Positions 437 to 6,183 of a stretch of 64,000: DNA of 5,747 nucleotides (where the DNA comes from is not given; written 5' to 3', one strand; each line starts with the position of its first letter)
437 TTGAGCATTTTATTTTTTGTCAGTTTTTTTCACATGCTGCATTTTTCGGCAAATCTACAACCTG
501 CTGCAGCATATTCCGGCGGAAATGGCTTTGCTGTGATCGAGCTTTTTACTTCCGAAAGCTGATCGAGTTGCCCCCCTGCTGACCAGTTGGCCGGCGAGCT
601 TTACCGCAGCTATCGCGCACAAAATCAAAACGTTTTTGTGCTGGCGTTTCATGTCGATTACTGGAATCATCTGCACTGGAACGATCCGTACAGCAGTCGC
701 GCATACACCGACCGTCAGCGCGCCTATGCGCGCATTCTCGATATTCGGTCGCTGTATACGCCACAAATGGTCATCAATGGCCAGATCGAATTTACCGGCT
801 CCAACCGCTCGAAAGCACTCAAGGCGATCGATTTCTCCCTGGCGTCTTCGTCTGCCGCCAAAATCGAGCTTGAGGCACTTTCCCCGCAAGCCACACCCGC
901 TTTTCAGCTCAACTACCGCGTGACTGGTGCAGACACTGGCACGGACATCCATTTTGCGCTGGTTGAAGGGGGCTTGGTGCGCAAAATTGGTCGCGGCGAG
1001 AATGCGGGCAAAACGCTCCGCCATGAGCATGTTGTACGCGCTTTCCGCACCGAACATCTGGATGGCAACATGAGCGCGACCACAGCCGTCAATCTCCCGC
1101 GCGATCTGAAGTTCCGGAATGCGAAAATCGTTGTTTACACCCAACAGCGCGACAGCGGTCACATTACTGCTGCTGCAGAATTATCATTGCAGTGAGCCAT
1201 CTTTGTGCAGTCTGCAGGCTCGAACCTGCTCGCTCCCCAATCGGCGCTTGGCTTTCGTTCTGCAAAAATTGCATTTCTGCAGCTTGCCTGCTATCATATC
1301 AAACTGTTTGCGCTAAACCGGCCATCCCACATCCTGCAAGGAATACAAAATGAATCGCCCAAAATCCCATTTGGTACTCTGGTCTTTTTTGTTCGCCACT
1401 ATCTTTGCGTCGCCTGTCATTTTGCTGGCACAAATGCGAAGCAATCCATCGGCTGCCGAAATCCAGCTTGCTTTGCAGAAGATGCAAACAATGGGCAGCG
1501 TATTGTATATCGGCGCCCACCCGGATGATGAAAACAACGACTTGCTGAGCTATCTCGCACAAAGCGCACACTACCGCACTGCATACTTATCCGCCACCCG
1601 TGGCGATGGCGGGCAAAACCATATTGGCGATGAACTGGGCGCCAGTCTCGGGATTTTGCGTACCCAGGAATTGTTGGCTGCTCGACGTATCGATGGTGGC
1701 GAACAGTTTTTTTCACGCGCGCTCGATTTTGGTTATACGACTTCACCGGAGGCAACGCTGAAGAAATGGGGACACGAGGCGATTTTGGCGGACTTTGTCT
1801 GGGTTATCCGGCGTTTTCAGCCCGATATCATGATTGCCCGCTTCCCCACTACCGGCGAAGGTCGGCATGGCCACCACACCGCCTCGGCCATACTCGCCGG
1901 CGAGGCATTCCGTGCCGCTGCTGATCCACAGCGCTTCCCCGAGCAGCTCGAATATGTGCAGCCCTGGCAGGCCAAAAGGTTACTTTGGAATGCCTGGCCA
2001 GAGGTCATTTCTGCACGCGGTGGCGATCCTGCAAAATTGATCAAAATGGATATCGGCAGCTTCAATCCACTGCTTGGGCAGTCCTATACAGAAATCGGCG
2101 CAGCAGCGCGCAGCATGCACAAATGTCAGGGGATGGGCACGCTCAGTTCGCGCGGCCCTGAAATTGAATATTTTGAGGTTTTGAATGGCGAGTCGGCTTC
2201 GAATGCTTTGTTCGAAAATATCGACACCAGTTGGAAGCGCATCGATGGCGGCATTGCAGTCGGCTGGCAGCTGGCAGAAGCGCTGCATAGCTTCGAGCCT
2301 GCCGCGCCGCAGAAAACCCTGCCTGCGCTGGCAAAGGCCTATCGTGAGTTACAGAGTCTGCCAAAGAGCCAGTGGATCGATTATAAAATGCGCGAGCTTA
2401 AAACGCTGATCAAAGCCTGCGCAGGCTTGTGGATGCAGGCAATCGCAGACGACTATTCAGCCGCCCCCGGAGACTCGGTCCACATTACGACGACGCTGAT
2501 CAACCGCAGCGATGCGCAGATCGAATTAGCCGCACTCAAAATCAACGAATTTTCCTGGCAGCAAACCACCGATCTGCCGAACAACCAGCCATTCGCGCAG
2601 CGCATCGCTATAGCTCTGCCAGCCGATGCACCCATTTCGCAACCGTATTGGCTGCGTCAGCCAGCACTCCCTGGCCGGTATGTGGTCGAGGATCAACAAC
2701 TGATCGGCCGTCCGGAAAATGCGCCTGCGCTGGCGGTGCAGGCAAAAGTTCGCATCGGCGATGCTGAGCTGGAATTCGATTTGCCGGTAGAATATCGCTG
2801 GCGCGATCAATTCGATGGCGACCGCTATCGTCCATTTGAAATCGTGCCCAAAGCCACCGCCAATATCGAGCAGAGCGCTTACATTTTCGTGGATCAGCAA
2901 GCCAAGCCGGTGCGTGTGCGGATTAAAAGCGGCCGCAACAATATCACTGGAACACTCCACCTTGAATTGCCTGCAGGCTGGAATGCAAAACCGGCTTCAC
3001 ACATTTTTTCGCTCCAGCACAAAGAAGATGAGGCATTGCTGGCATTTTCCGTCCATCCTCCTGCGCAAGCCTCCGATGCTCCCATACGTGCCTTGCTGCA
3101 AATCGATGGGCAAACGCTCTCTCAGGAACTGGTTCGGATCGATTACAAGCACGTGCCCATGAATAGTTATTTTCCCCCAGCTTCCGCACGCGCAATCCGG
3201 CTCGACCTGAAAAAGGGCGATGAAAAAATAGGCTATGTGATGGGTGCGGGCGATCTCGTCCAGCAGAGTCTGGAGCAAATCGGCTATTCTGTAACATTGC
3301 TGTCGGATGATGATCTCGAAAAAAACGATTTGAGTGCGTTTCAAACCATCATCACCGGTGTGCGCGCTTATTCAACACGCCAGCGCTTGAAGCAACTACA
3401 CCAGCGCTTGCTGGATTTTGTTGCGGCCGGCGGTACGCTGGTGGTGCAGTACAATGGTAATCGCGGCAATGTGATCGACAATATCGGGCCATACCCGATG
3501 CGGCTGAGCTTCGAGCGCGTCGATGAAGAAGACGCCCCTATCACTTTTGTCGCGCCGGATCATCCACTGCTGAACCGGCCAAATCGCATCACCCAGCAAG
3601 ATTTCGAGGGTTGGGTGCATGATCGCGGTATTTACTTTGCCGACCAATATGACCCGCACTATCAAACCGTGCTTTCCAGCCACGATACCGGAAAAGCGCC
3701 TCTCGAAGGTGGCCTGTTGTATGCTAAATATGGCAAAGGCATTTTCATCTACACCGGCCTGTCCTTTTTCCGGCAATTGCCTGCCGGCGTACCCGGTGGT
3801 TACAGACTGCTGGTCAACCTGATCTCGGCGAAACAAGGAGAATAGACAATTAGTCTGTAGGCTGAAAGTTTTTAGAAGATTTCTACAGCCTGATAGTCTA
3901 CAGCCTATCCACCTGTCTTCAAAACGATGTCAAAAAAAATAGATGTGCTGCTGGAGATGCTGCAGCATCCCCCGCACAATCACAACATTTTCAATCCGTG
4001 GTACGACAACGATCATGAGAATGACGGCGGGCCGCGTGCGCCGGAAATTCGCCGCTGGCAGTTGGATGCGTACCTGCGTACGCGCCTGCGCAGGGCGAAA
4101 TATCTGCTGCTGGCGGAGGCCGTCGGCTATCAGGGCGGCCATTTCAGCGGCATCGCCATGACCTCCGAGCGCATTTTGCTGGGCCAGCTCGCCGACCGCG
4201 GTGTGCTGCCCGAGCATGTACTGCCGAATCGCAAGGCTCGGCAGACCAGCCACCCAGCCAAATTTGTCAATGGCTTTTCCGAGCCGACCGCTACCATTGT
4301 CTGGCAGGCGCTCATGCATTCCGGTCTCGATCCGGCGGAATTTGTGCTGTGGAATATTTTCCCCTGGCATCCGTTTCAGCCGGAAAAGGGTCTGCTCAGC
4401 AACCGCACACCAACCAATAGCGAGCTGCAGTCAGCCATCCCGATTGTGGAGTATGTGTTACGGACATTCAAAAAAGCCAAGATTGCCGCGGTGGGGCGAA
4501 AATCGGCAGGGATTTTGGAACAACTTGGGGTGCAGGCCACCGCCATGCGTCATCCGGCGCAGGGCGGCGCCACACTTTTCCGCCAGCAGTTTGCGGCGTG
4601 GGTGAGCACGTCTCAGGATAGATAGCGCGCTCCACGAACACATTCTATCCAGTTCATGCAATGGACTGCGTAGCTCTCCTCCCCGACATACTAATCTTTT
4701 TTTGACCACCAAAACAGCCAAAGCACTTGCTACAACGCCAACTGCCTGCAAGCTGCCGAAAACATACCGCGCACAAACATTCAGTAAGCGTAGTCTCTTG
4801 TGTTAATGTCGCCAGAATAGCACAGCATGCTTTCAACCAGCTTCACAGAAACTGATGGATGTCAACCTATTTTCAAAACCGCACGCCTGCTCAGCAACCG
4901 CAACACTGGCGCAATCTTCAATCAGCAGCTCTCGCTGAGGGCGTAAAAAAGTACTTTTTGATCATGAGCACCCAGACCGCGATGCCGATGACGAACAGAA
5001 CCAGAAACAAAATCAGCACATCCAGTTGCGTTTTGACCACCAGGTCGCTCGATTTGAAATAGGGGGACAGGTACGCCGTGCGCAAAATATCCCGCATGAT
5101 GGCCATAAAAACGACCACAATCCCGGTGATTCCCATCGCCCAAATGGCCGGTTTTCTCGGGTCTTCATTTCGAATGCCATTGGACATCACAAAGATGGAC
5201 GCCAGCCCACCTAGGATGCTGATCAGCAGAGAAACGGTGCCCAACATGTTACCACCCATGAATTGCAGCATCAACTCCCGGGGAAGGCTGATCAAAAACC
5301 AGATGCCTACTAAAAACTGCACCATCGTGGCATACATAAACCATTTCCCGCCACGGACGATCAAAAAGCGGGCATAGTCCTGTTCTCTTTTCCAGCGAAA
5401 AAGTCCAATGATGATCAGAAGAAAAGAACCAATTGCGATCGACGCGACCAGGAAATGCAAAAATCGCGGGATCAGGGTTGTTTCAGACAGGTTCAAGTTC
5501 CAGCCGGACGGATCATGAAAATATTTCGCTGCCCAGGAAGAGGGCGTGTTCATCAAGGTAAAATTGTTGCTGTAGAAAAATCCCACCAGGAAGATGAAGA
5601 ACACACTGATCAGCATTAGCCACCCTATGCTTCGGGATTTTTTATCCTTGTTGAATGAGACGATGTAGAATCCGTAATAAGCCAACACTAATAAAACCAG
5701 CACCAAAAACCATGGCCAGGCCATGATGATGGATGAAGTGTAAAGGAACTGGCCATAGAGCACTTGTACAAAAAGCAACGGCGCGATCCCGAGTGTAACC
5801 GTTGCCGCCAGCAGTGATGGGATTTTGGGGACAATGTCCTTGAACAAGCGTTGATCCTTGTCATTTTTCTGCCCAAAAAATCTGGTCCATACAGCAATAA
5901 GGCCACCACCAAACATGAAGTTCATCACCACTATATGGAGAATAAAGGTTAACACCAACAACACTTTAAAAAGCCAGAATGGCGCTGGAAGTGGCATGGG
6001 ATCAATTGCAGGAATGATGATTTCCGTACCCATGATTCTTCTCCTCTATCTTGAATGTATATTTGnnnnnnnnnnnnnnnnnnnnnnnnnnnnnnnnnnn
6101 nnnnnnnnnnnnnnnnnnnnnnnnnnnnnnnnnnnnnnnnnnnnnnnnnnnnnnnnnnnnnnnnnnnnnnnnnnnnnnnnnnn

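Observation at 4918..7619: Cytochrome bd-like CydA homolog fused to a di-heme c domain, paired with a CydA-paralog-like second subunit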

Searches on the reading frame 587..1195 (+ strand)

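Call 29: search_protein_families(library=pfam, proteins=[window:587-1195:+], max_evalue=0.00001)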
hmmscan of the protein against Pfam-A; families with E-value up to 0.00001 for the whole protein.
window:587-1195:+ (202 aa): 1 family
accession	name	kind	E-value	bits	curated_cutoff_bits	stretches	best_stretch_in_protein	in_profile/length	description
PF06764.17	DUF1223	-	4.8e-42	144.7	30.7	1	3-186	17-202/202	Protein of unknown function (DUF1223)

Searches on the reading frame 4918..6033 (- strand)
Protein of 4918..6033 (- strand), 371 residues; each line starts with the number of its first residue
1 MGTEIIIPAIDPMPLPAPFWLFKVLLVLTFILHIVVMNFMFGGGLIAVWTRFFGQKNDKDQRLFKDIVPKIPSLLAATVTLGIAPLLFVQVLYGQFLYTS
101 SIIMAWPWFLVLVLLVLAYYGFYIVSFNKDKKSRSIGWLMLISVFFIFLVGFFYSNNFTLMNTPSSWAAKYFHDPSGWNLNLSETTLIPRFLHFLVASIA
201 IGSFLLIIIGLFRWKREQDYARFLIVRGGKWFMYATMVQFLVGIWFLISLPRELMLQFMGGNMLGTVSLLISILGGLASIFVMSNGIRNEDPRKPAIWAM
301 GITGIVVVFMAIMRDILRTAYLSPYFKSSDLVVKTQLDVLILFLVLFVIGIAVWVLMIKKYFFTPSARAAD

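Call 3: search_protein_families(library=pfam, proteins=[window:4918-6033:-], max_evalue=1)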
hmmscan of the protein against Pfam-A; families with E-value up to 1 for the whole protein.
window:4918-6033:- (371 aa): 1 family
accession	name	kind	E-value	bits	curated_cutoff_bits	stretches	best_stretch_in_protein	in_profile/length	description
PF13567.11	DUF4131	-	0.018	15.2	31.6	1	106-168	5-62/165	Domain of unknown function (DUF4131)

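Call 4: search_protein_families(library=ncbifam, proteins=[window:4918-6033:-], max_evalue=1)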
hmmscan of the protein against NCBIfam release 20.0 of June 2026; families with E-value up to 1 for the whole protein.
window:4918-6033:- (371 aa): 0 families

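Call 12: find_homologous_proteins(query=window:4918-6033:-)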
Query window:4918-6033:- (371 aa): 1100 proteins with E <= 0.001 among 8000 candidates; the best 120 are listed.
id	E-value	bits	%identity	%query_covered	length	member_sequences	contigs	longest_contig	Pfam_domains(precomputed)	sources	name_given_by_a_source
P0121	4.0e-235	798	99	100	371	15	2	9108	-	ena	-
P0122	7.7e-199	679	82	100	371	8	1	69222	-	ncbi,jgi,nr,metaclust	ncbi:MAG: hypothetical protein AMJ53_04330 [Gammaproteobacteria bacterium SG8_11]|nr:MAG: hypothetic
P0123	7.9e-198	676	81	100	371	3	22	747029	-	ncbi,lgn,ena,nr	ncbi:MAG: hypothetical protein KDH97_11785 [Calditrichaeota bacterium]|nr:hypothetical protein [Cald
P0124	3.0e-195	667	81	100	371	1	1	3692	-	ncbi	-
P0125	1.6e-194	665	81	100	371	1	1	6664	-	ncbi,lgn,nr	ncbi:MAG: hypothetical protein D6748_12950 [Calditrichaeota bacterium]|nr:MAG: hypothetical protein 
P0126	1.5e-173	596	74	99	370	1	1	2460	-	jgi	jgi:hypothetical protein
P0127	6.2e-165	567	70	99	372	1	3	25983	-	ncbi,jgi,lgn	-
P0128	1.8e-164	566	73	96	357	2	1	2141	-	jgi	-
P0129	3.9e-160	551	67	100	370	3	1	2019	-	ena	-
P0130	1.2e-158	547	68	99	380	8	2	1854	-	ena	-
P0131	6.0e-158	544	68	98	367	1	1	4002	-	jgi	jgi:hypothetical protein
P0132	8.0e-158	544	66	100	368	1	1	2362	-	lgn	-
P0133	3.1e-157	542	66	100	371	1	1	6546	-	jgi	-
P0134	2.9e-152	526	61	99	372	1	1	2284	-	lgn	-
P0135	9.3e-152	524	65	100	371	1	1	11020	-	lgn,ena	-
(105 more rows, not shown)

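Call 24: search_solved_structures(query=A2, max_evalue=10, show_alignments=3)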
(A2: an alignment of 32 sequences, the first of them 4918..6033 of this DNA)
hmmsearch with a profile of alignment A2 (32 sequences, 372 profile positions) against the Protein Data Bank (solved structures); distinct sequences matched with E-value up to 10: 0.

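Call 31: predict_structure(alignment_id=A2)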
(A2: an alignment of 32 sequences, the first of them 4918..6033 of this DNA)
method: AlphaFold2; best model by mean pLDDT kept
length: 371 residues; sequences in the alignment: 32
mean_pLDDT: 80.7   pTM: 0.81
mean pLDDT of the five models: 80.7, 74.2, 70.2, 68.3, 68.0
residues with pLDDT >= 90: 126; 70-90: 172; 50-70: 46; < 50: 27
segments of 3 or more residues with pLDDT < 50: 1-5, 97-104, 159-163, 366-371
pLDDT, mean of each block of 10 residues (from residue 1): 47 77 86 87 90 80 86 79 73 55 57 88 84 82 91 67 52 54 79 92 94 91 95 96 92 90 95 96 94 96 94 86 69 80 86 79 53 33
secondary structure, 60 per line:
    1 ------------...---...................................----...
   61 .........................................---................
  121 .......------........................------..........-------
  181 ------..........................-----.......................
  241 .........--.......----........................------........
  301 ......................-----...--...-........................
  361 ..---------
elements in order: E13-15 H19-53 H58-101 H105-127 H134-157 H164-173 H187-212 H218-249 H252-258 H263-286 H293-322 E333-335 H337-362

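Call 34: fold_search(model_id=the predicted structure, library=pdb)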
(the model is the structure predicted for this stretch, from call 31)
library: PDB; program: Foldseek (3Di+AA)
matches with E <= 10: 504; with E <= 0.001: 11
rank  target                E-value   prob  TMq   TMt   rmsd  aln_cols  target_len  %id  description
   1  9r2g_A                6.8e-05  1.00  0.64  0.64   5.8       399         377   12  Cytochrome bd II oxidase qOR-2 type from Mycobacterium smegmatis (released 2026-03-04)
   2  6rko_A                8.1e-05  1.00  0.60  0.52   9.3       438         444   11  Cryo-EM structure of the E. coli cytochrome bd-I oxidase at 2.68 A resolution (released 2019-10-16)
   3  7oy2_B                8.4e-05  1.00  0.53  0.52   7.8       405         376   12  High resolution structure of cytochrome bd-II oxidase from E. coli (released 2021-12-15)
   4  7ose_B                1.2e-04  1.00  0.55  0.54   6.7       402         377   11  cytochrome bd-II type oxidase with bound aurachin D (released 2021-11-17)
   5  5doq_B                1.3e-04  1.00  0.59  0.65   6.2       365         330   14  The structure of bd oxidase from Geobacillus thermodenitrificans (released 2016-05-04)
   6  7d5i_A                1.4e-04  1.00  0.55  0.48   7.9       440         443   14  Structure of Mycobacterium smegmatis bd complex in the apo-form. (released 2021-06-23)
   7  6rx4_B                1.4e-04  1.00  0.53  0.52   8.0       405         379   16  THE STRUCTURE OF BD OXIDASE FROM ESCHERICHIA COLI (released 2019-11-20)
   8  7oy2_C                1.5e-04  1.00  0.69  0.58   8.1       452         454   12  High resolution structure of cytochrome bd-II oxidase from E. coli (released 2021-12-15)
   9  6rko_B                2.4e-04  1.00  0.56  0.55   7.3       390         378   13  Cryo-EM structure of the E. coli cytochrome bd-I oxidase at 2.68 A resolution (released 2019-10-16)
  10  6rx4_A                8.1e-04  1.00  0.61  0.49   9.2       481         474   11  THE STRUCTURE OF BD OXIDASE FROM ESCHERICHIA COLI (released 2019-11-20)
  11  9fka_A                9.9e-04  1.00  0.57  0.48   7.7       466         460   10  Cryo-EM structure of the reduced cytochrome bd oxidase from M. tuberculosis (released 2025-02-12)
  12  7ose_A                1.2e-03  1.00  0.66  0.50   8.6       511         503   12  cytochrome bd-II type oxidase with bound aurachin D (released 2021-11-17)
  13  8b4o_B                1.3e-03  1.00  0.55  0.61   6.3       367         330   14  Cryo-EM structure of cytochrome bd oxidase from C. glutamicum (released 2022-12-28)
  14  9r2g_D                1.4e-03  1.00  0.62  0.68   5.9       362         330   11  Cytochrome bd II oxidase qOR-2 type from Mycobacterium smegmatis (released 2026-03-04)
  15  9fka_B                1.4e-03  1.00  0.56  0.60   5.8       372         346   12  Cryo-EM structure of the reduced cytochrome bd oxidase from M. tuberculosis (released 2025-02-12)
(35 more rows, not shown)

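Call 70: search_protein_families(library=pfam, alignment_id=A2, max_evalue=1)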
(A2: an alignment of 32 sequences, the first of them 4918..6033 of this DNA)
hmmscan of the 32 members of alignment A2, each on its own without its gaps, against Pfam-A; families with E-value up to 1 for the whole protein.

A. member 1, window:4918-6033:- (371 aa): 1 family
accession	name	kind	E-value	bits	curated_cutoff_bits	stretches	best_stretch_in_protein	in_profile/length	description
PF13567.11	DUF4131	-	0.018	15.2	31.6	1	106-168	5-62/165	Domain of unknown function (DUF4131)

B. families by the number of members that match (of 32 scanned): 23 families
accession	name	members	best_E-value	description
PF11857.13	DUF3377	5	0.015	Domain of unknown function (DUF3377)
PF12129.13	PHTF1-2_N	4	0.59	Homeodomain containing protein PHTF1/2, N-terminal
PF20303.3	YLATT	3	0.021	YEATS-Like-Associating Three TM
PF00876.23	Innexin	2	0.12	Innexin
PF00558.24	Vpu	2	0.13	Vpu protein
PF01616.22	Orbi_NS3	2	0.29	Orbivirus NS3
PF05514.17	HR_lesion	1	0.0023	HR-like lesion-inducing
PF13567.11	DUF4131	1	0.018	Domain of unknown function (DUF4131)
PF02322.20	Cyt_bd_oxida_II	1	0.022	Cytochrome bd terminal oxidase subunit II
PF04140.19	ICMT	1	0.025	Isoprenylcysteine carboxyl methyltransferase (ICMT) family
PF17314.7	DUF5360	1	0.076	Family of unknown function (DUF5360)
PF16496.10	SWIRM-assoc_2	1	0.13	SWIRM-associated domain at the N-terminal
PF00566.25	RabGAP-TBC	1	0.14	Rab-GTPase-TBC domain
PF05875.18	Ceramidase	1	0.15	Ceramidase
PF20382.3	DUF6677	1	0.18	Family of unknown function (DUF6677)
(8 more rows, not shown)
